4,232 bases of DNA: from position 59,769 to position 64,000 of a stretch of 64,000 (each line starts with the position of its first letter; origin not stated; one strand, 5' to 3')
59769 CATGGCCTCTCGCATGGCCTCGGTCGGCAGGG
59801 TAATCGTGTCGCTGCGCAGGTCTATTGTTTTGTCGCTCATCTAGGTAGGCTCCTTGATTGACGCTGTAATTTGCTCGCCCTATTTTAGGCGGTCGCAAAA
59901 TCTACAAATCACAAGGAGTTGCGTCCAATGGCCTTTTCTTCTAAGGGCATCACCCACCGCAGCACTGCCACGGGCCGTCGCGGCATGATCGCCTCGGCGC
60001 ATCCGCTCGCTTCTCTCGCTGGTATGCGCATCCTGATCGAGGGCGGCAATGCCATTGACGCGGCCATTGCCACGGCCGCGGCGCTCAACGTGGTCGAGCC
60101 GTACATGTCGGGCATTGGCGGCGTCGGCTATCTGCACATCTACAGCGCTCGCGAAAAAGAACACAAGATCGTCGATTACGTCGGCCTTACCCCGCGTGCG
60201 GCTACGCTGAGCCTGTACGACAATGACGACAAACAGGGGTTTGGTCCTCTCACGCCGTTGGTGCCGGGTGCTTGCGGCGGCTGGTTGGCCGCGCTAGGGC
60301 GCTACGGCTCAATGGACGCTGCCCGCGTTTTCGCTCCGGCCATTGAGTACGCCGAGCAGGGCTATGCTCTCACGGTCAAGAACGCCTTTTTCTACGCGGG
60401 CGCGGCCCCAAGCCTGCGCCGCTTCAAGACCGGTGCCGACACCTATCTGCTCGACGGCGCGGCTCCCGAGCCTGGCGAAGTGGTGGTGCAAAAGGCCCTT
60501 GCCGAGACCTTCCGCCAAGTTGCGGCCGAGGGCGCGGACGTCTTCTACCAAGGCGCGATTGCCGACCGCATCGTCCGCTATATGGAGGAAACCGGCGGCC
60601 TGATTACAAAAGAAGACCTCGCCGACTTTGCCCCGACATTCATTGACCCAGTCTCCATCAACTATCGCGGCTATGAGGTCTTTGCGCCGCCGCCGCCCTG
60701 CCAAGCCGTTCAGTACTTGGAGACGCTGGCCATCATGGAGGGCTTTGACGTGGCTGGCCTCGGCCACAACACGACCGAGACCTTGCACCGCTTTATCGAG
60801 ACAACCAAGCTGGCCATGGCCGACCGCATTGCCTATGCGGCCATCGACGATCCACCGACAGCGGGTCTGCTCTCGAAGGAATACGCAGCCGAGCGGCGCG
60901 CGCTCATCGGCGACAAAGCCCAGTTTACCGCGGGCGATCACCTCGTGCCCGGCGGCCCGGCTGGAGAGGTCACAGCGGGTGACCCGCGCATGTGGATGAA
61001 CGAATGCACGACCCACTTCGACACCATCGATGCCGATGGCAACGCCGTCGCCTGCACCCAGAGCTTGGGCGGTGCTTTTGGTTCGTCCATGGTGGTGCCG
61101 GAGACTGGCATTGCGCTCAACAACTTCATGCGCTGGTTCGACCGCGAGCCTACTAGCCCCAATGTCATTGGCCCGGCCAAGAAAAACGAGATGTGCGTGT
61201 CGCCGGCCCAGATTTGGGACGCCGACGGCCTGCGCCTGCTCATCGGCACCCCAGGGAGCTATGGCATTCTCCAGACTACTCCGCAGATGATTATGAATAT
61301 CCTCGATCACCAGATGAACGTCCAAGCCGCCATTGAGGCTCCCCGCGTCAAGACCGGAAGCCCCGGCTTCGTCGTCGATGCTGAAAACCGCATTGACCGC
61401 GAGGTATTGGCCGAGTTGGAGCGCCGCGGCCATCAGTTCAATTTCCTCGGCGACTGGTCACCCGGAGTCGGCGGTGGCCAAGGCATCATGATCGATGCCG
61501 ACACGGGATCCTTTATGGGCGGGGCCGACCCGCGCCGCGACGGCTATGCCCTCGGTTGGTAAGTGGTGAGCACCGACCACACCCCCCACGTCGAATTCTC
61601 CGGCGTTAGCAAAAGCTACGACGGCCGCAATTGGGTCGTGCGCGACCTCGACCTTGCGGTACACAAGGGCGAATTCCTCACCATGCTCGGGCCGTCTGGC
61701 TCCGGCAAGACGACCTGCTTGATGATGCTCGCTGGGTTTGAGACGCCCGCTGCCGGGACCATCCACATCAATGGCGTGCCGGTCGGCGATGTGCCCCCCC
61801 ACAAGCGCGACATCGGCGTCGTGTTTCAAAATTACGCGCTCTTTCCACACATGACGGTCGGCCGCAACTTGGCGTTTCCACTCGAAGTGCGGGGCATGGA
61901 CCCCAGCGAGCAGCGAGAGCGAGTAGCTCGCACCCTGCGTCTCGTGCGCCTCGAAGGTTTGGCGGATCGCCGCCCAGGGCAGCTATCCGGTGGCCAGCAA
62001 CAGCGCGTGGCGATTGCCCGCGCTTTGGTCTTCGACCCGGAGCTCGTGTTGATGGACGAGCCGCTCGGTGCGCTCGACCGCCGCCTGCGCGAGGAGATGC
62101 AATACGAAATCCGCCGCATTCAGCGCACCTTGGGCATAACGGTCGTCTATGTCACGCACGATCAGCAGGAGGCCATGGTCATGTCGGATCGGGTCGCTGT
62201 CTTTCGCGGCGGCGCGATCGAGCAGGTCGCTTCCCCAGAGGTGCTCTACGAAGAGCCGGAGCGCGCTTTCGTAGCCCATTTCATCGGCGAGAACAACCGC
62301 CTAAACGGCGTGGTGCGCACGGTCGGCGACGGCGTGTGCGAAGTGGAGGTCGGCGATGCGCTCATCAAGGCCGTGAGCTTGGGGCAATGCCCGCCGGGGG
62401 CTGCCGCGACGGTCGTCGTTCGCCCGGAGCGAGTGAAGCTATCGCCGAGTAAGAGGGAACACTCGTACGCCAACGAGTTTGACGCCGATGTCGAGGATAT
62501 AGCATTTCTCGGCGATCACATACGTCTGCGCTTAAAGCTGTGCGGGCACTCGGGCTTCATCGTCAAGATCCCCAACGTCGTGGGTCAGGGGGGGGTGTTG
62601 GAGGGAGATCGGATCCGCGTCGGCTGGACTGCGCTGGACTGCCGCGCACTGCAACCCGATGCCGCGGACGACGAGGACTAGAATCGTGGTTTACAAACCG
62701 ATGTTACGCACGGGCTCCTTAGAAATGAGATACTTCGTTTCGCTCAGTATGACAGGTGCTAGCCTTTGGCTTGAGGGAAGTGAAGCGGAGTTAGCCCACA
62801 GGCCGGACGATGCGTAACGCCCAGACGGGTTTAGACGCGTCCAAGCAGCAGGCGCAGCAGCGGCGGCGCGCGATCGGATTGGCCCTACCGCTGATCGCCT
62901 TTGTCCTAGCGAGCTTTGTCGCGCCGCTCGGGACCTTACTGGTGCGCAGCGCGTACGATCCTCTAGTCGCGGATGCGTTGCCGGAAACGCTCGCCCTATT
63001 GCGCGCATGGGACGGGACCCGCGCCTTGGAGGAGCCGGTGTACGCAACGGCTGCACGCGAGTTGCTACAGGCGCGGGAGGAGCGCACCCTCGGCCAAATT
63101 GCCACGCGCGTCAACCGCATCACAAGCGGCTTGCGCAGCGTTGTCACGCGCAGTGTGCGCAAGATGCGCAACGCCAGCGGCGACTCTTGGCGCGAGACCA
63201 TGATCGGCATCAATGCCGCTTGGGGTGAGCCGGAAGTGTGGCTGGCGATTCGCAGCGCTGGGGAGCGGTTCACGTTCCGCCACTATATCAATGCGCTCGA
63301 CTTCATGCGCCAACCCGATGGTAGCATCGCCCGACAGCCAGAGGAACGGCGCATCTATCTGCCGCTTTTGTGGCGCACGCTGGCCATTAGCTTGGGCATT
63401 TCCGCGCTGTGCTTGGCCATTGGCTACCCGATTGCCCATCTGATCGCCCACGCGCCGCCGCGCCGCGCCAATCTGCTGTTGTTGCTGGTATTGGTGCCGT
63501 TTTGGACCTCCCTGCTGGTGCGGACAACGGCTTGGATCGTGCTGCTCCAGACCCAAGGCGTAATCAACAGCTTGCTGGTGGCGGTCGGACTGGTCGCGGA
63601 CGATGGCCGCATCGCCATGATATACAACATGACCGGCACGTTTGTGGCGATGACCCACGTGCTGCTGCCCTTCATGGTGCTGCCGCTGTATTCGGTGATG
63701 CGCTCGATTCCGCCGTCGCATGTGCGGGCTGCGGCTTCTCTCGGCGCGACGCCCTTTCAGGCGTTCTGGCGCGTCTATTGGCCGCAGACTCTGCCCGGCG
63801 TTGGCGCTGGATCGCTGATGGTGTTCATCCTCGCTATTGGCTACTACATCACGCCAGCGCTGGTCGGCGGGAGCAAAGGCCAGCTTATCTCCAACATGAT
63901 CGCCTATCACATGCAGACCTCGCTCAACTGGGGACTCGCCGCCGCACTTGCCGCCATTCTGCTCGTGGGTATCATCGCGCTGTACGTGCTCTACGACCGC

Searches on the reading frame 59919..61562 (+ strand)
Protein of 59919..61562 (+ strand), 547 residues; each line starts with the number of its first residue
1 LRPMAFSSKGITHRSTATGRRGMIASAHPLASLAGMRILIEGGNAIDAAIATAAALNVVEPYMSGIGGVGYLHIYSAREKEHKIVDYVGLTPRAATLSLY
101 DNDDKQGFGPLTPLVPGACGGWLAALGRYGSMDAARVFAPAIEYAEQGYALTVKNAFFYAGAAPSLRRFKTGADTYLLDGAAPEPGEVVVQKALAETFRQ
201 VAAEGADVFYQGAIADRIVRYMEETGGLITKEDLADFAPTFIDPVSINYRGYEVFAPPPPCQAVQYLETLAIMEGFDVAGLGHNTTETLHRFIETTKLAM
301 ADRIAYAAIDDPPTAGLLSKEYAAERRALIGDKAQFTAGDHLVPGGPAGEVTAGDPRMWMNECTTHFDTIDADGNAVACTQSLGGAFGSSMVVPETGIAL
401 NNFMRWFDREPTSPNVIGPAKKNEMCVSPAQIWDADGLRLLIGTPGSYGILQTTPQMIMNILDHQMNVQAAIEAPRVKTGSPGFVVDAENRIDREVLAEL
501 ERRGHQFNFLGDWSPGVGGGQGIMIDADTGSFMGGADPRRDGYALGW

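Call 54: search_protein_families(library=pfam, proteins=[window:59919-61562:+], max_evalue=0.00001)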
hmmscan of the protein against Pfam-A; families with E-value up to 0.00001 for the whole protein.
window:59919-61562:+ (547 aa): 1 family
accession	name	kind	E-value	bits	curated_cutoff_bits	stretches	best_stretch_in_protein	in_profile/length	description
PF01019.26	G_glu_transpept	-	2.1e-132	443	27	1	37-542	2-512/512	Gamma-glutamyltranspeptidase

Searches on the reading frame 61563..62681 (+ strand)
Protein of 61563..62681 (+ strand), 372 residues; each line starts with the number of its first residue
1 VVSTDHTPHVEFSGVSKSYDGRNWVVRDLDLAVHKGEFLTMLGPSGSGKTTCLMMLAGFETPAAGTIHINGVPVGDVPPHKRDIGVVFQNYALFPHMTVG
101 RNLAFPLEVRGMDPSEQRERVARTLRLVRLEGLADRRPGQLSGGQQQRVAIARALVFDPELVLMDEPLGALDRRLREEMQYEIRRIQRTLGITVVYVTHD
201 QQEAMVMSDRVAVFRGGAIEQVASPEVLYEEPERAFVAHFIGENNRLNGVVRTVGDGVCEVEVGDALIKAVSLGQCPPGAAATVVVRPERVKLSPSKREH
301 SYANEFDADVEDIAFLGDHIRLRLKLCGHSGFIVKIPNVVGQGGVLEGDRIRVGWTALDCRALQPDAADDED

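Call 63: search_protein_families(library=pfam, proteins=[window:61563-62681:+], max_evalue=0.05)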
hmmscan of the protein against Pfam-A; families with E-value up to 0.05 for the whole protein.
window:61563-62681:+ (372 aa): 6 families
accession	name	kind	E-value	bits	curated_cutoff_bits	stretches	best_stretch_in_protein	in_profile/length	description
PF00005.33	ABC_tran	-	1e-35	123.7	25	1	27-168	2-136/137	ABC transporter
PF08402.16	TOBE_2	-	1.2e-12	48.1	21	1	284-363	1-76/76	TOBE domain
PF13481.12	AAA_25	-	0.001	19.2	27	1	8-199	8-189/195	AAA domain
PF13304.12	AAA_21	-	0.016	15.7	27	0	120-200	220-299/304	AAA domain, putative AbiEii toxin, Type IV TA system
PF25199.1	nSTAND_NTPase5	-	0.027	14.7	34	0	35-57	40-62/145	Novel STAND NTPase 5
PF20720.3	nSTAND3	-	0.036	14.2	27.2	0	34-57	15-38/155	Novel STAND NTPase 3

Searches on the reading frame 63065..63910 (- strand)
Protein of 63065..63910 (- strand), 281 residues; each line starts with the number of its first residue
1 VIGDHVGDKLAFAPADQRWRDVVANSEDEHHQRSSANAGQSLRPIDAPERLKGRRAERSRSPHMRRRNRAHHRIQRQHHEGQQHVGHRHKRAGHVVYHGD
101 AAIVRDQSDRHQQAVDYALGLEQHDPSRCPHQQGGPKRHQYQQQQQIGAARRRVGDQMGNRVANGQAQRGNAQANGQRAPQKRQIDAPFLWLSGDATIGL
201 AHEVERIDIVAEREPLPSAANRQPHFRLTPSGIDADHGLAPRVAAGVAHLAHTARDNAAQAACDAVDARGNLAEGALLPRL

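Call 63: search_protein_families(library=pfam, proteins=[window:63065-63910:-], max_evalue=0.05)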
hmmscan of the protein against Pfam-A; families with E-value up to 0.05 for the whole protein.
window:63065-63910:- (281 aa): 1 family
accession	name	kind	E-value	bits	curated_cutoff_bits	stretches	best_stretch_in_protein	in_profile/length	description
PF19731.4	DUF6222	-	0.016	15.8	26.9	0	18-36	41-59/62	Family of unknown function (DUF6222)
